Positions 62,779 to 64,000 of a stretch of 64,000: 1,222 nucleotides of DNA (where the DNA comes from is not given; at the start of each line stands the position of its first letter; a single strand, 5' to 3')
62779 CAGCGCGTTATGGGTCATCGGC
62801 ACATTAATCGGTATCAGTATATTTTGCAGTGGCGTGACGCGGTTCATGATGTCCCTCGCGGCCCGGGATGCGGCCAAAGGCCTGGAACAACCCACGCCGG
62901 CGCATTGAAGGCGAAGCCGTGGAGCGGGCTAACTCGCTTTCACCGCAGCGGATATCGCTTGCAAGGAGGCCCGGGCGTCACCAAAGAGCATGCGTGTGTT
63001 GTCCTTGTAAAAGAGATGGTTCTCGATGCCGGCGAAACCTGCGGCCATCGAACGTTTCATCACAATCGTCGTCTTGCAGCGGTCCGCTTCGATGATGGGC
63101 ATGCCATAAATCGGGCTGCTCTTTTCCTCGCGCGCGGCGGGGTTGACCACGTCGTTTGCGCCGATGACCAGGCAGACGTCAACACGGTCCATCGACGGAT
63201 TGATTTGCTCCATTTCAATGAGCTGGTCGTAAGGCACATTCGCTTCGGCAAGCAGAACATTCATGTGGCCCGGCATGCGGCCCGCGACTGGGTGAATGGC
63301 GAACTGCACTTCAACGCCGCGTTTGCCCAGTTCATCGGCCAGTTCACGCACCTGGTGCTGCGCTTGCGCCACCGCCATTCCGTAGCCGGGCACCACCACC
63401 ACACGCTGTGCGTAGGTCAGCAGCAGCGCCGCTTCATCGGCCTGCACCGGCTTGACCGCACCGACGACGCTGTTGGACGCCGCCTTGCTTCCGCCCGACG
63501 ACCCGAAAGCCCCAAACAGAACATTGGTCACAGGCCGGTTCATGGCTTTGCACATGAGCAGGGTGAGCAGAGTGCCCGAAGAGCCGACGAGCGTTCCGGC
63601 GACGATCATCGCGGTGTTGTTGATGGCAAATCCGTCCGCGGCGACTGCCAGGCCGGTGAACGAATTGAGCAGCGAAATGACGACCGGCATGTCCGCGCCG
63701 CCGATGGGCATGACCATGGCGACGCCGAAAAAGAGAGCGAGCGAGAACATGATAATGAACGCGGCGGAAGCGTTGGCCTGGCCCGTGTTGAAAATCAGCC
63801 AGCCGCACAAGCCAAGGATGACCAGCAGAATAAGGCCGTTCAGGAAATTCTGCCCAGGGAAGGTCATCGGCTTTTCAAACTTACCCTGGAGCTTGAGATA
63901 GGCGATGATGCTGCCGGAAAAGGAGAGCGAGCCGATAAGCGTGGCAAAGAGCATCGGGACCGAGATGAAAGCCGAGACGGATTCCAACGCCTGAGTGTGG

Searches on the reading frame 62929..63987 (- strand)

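Call 10: search_protein_families(library=pfam, proteins=[window:62929-63987:-])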
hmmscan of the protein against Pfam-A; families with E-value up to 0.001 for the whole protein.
window:62929-63987:- (352 aa): 2 families
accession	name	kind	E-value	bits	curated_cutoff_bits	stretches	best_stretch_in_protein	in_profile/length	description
PF02233.22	PNTB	-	1.6e-152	509.1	31.7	1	4-346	114-454/456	NAD(P) transhydrogenase beta subunit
PF00205.28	TPP_enzyme_M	-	4.2e-05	23.7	30.4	1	184-278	2-87/137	Thiamine pyrophosphate enzyme, central domain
